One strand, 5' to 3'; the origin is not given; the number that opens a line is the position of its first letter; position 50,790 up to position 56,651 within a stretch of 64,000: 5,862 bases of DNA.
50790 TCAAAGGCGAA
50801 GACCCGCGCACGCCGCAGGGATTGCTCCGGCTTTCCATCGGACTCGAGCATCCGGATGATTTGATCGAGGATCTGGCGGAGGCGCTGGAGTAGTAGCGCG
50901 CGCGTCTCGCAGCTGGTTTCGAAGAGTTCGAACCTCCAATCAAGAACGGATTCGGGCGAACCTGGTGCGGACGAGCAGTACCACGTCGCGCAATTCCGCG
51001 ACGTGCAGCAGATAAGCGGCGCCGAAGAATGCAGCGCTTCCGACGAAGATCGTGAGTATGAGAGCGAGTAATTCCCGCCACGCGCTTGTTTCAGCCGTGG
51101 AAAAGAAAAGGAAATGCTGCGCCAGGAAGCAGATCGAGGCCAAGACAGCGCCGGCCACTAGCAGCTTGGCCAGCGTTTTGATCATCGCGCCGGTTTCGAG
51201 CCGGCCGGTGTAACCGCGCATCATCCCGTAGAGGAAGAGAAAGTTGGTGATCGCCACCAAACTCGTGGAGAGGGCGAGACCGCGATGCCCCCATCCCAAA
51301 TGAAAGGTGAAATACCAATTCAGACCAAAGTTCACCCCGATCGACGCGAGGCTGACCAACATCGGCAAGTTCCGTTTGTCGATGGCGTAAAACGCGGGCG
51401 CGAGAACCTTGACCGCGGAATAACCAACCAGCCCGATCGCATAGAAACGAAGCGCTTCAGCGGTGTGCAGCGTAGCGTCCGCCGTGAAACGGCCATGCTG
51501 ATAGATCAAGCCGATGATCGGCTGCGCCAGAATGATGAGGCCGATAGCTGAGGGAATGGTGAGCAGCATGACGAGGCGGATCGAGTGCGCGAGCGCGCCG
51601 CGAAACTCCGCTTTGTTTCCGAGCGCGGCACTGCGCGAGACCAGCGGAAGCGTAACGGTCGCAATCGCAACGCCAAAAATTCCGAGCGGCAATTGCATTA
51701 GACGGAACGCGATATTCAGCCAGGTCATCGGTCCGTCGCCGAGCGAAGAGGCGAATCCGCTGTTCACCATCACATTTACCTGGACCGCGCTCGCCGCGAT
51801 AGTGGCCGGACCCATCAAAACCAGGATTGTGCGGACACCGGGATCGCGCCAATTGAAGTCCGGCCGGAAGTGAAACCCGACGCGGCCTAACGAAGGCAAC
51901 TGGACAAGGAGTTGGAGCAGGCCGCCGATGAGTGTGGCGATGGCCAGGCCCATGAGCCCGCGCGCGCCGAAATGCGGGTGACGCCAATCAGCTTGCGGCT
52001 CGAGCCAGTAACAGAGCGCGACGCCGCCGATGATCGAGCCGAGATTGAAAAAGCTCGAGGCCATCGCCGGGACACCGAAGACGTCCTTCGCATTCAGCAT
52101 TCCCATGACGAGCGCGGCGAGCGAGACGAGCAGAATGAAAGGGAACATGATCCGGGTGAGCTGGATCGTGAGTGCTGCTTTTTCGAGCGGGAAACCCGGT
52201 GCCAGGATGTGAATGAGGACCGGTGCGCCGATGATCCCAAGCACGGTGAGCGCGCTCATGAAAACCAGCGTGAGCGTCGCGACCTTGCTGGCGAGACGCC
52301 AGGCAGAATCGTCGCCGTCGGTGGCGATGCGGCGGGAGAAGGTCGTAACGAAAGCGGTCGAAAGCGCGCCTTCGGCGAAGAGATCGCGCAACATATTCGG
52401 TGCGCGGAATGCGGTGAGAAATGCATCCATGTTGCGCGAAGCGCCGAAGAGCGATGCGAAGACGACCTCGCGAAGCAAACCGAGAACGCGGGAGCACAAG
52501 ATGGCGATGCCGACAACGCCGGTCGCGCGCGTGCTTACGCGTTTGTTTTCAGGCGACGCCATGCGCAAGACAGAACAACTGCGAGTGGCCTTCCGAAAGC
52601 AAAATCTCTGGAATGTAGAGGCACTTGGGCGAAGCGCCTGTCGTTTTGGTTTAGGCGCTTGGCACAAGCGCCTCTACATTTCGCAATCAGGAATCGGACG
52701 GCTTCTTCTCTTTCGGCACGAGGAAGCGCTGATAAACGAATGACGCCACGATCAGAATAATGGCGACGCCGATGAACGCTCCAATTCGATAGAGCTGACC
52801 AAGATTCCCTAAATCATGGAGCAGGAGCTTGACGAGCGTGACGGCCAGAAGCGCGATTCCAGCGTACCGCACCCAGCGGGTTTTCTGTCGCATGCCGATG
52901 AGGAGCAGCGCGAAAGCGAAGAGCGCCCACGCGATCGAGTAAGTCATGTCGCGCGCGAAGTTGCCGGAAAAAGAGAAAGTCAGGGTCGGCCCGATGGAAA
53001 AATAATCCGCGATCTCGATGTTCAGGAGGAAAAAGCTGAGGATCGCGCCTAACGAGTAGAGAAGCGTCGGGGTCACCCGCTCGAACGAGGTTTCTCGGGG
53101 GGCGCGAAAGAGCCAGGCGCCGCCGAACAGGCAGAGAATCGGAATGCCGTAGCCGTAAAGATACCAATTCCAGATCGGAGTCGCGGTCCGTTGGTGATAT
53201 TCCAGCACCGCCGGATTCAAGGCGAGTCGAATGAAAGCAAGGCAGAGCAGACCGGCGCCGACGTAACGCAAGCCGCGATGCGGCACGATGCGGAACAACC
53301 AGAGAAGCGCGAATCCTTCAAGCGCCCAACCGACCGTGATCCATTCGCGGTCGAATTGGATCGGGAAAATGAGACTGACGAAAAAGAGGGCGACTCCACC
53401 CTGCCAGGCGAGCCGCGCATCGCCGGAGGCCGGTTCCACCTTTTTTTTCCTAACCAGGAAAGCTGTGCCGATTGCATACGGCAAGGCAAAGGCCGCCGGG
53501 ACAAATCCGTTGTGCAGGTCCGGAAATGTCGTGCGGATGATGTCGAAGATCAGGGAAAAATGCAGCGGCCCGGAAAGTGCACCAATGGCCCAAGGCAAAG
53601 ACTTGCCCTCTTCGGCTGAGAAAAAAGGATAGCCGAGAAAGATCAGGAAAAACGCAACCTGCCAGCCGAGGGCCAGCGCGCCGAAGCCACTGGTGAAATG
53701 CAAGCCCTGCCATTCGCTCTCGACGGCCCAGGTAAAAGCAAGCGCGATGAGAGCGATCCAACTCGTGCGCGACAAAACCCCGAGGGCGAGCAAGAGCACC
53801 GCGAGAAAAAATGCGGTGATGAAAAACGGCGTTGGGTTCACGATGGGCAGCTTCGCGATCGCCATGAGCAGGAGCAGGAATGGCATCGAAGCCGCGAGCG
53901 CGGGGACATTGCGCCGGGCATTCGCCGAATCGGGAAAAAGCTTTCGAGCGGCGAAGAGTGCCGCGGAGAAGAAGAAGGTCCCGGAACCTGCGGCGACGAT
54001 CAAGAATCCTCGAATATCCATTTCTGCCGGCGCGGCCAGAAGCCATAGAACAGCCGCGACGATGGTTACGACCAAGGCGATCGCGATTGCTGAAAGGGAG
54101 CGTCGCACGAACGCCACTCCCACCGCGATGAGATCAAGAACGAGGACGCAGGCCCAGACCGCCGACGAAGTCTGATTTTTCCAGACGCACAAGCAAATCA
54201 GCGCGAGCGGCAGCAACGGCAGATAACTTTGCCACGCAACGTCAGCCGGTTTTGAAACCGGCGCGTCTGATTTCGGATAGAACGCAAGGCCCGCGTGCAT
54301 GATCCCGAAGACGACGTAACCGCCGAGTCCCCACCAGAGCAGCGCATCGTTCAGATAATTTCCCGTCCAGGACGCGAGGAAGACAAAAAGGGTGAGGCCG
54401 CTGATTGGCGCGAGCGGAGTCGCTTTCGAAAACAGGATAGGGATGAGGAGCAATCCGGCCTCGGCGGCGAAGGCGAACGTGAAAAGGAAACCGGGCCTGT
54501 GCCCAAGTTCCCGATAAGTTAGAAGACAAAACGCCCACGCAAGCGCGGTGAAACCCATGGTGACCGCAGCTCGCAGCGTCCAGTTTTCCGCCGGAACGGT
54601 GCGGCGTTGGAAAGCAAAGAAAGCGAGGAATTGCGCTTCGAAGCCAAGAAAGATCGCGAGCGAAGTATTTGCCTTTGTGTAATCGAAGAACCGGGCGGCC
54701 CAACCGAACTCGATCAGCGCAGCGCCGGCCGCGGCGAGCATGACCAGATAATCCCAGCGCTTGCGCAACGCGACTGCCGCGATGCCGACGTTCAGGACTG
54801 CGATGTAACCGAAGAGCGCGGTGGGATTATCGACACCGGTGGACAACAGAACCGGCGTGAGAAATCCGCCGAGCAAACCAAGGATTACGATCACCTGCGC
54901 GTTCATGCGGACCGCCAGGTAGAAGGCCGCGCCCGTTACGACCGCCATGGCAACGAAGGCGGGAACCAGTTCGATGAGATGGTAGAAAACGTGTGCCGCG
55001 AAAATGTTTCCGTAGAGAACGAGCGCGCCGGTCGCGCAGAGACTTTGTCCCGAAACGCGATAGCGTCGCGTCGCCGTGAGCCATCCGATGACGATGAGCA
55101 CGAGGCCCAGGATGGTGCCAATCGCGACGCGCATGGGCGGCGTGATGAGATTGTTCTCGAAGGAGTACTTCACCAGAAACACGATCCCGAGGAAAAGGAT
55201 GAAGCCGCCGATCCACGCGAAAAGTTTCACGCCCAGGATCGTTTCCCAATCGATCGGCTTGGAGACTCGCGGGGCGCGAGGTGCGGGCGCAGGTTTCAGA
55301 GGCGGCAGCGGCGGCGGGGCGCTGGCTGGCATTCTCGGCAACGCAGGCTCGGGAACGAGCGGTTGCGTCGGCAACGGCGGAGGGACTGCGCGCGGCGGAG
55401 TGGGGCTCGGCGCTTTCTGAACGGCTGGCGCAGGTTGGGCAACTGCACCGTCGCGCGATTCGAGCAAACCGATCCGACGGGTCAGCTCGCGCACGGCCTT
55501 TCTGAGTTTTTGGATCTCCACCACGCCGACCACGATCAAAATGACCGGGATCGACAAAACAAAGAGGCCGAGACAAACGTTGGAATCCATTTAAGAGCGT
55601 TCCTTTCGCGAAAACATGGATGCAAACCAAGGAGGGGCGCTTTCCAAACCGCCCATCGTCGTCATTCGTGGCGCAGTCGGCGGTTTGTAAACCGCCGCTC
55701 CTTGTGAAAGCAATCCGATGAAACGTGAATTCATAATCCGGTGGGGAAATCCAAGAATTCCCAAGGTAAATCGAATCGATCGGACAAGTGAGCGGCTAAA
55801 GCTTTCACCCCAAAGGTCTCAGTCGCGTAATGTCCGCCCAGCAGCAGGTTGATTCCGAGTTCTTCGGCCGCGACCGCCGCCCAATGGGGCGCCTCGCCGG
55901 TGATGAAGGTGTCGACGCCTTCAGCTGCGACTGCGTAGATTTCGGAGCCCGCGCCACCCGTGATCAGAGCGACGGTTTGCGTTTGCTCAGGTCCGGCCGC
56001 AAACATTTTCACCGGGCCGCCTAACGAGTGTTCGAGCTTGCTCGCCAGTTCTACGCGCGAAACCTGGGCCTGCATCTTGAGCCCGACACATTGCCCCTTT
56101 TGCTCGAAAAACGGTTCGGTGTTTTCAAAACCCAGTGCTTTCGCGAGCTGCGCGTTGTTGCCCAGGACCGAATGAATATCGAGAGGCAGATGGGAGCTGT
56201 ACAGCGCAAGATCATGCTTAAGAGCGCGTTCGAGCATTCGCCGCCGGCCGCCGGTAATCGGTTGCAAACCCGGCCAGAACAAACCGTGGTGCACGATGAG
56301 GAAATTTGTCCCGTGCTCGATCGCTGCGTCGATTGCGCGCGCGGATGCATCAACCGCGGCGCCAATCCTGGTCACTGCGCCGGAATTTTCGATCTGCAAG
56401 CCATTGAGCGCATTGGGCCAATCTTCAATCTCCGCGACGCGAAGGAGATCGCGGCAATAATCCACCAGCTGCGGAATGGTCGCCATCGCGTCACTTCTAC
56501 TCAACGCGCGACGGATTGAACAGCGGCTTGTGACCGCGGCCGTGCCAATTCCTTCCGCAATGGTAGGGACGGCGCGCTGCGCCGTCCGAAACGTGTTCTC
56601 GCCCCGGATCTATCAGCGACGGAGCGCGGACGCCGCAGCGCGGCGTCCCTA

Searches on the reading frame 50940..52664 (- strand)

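Call 71: search_protein_families(library=pfam, proteins=[window:50940-52664:-], max_evalue=0.00001)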
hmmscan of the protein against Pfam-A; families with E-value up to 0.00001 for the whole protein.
window:50940-52664:- (574 aa): 3 families
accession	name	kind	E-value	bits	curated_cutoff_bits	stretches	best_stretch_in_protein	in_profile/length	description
PF03023.19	MurJ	-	3.6e-118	395.5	27.4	1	69-519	1-436/451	Lipid II flippase MurJ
PF01554.23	MatE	-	4.3e-08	33.5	24.9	1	286-450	1-160/161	MatE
PF13440.11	Polysacc_synt_3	-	1.2e-07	31.8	23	1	311-388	209-284/293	Polysaccharide biosynthesis protein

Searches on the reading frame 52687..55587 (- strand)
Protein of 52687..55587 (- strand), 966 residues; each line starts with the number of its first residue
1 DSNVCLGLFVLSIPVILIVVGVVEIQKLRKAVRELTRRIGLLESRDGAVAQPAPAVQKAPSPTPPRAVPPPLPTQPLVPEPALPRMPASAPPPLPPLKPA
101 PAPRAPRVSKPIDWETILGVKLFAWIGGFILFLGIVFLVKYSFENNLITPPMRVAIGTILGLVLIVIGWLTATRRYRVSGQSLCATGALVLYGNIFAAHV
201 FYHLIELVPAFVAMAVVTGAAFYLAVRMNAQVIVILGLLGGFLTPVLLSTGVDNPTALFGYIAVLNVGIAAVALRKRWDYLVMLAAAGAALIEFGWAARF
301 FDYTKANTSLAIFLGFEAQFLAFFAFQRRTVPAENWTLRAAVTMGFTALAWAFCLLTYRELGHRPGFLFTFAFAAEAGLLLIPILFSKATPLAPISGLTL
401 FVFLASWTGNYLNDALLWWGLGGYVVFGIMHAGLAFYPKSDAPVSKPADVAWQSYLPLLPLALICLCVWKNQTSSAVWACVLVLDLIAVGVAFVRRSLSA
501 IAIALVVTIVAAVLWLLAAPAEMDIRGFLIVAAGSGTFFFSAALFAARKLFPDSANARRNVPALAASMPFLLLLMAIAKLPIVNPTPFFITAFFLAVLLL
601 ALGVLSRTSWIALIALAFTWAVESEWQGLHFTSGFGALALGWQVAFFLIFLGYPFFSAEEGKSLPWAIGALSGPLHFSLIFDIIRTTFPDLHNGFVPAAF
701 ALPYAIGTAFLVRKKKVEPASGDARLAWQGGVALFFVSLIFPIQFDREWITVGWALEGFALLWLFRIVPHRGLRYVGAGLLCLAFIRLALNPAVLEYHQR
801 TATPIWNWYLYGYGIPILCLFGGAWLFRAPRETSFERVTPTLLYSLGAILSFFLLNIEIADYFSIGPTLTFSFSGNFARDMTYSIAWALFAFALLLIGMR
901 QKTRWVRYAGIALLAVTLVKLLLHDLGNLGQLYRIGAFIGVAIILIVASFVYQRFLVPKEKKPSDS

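Call 71: search_protein_families(library=pfam, proteins=[window:52687-55587:-], max_evalue=0.00001)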
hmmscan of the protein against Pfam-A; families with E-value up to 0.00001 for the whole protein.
window:52687-55587:- (966 aa): 1 family
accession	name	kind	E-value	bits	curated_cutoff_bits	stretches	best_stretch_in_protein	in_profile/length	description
PF10101.14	DUF2339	-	5.7e-85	286.9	33.6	3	121-601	3-529/659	Predicted membrane protein (DUF2339)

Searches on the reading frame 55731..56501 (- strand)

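Call 71: search_protein_families(library=pfam, proteins=[window:55731-56501:-], max_evalue=0.00001)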
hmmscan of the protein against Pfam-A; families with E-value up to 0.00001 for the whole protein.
window:55731-56501:- (256 aa): 1 family
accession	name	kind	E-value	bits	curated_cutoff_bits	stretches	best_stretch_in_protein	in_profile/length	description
PF01784.24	DUF34_NIF3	-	3.7e-59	200.9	23.4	1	8-250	2-250/256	Duf34/NIF3 (NGG1p interacting factor 3)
